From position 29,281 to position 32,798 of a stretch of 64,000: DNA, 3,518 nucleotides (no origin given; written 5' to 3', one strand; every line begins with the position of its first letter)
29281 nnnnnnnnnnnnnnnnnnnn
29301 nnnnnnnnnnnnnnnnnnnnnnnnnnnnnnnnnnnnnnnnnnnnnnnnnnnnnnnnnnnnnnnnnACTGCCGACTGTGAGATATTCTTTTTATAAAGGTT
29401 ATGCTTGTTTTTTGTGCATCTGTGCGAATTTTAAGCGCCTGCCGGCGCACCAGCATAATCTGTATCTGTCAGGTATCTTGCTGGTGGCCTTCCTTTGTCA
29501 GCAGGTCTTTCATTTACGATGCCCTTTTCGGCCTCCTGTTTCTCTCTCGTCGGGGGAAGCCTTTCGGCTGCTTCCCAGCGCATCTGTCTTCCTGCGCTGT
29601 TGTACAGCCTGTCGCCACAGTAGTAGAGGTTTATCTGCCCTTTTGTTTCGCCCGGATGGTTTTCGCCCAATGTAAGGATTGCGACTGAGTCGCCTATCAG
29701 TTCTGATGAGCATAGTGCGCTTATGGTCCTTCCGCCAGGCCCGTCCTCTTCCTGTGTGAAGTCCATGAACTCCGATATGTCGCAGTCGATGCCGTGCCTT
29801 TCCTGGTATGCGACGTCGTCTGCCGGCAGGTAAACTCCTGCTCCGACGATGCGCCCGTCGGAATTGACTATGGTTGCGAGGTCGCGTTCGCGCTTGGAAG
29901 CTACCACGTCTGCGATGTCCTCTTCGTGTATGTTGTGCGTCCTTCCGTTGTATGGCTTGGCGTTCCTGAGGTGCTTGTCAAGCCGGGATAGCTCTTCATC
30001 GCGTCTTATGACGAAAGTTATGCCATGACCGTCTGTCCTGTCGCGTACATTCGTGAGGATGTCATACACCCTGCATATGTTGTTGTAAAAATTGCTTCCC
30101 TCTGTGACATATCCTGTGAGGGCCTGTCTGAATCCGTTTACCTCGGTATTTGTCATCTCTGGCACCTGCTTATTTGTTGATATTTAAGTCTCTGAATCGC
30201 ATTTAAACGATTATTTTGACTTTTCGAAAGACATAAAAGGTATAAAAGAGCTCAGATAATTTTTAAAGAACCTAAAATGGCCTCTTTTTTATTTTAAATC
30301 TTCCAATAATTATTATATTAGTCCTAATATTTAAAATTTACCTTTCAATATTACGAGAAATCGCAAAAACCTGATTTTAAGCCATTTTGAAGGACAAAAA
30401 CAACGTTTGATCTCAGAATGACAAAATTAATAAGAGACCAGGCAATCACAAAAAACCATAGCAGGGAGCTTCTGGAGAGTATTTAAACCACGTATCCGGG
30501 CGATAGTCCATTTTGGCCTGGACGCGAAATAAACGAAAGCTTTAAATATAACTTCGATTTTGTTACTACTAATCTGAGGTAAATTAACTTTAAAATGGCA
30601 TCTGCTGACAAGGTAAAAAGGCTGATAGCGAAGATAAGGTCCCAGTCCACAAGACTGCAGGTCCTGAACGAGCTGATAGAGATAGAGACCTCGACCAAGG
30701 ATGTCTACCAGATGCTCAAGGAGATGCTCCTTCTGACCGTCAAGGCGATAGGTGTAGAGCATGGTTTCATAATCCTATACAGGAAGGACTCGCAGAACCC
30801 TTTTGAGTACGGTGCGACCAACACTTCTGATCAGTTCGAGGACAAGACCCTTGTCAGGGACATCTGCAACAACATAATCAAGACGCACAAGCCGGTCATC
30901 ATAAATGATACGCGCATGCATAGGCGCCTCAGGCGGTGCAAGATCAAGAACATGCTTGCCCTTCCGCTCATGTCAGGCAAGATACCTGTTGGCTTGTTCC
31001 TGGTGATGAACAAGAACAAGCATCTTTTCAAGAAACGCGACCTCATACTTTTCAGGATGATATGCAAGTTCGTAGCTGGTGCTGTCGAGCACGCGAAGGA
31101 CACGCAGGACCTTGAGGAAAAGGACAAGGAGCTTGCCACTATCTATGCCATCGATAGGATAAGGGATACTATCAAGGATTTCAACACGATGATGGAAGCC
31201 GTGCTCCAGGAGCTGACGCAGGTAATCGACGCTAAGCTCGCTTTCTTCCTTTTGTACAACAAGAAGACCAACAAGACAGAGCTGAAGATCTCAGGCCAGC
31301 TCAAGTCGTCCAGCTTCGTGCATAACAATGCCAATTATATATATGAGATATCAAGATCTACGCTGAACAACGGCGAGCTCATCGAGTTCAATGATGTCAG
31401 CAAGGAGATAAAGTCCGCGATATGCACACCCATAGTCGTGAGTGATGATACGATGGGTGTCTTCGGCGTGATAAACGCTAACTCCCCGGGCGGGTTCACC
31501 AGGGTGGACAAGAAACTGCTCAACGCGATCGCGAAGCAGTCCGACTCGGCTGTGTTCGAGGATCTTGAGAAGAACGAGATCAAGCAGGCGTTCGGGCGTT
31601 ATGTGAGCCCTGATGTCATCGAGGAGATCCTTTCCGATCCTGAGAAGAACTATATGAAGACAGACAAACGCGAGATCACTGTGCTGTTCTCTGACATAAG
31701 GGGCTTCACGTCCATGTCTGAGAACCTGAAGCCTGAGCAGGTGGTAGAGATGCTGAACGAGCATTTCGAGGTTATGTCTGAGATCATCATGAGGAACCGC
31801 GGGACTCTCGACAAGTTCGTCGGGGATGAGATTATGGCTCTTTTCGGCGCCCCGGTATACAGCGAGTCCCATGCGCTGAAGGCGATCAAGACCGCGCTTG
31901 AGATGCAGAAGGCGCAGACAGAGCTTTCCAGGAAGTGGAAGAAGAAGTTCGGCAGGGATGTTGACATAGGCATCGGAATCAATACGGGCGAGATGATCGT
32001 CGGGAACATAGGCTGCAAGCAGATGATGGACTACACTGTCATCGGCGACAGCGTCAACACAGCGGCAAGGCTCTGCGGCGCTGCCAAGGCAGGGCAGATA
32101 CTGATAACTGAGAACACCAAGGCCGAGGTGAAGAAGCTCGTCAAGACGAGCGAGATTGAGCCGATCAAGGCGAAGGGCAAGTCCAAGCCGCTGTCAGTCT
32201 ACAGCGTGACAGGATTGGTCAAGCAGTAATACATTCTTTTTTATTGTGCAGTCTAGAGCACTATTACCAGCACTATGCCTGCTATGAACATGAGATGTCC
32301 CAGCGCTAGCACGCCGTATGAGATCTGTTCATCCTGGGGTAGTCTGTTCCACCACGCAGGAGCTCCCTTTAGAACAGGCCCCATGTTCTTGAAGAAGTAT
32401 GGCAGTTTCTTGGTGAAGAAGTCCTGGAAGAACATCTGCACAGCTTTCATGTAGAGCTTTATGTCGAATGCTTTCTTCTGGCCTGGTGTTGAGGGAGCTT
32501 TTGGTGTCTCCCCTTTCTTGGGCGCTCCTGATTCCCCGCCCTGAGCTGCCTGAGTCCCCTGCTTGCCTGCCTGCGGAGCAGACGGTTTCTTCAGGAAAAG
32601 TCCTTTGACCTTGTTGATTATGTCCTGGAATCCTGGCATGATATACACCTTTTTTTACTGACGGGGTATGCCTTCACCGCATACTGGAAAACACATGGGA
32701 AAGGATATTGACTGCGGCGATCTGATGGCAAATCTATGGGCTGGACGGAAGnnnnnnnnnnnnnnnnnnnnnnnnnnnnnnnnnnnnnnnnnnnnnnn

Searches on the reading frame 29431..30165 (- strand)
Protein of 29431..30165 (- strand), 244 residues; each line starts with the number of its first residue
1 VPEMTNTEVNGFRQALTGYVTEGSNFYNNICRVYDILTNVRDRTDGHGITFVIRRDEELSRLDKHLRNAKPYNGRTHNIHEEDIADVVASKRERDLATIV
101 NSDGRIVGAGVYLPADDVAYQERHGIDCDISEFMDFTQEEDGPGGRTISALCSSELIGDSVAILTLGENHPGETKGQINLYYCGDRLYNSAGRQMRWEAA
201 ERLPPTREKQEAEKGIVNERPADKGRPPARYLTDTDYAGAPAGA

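Call 25: search_protein_families(library=pfam, proteins=[window:29431-30165:-], max_evalue=1)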
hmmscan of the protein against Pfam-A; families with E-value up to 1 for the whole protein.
window:29431-30165:- (244 aa): 2 families
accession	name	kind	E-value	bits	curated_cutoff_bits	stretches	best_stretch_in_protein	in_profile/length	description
PF02457.21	DAC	-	0.0093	16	27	1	46-118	11-77/119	DisA bacterial checkpoint controller nucleotide-binding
PF17785.7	PUA_3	-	0.02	15.1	22.6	1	69-114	8-53/64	PUA-like domain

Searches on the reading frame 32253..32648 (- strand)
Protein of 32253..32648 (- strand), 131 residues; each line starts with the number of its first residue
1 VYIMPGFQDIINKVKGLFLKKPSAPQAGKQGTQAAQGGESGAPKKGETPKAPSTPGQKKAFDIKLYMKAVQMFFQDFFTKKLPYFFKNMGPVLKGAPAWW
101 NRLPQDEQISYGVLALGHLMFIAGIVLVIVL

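Call 3: search_protein_families(library=pfam, proteins=[window:32253-32648:-], max_evalue=0.1)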
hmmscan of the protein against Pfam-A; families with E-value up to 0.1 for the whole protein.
window:32253-32648:- (131 aa): 0 families

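Call 4: search_protein_families(library=ncbifam, proteins=[window:32253-32648:-], max_evalue=0.1)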
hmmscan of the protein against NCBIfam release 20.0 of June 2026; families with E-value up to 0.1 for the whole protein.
window:32253-32648:- (131 aa): 0 families
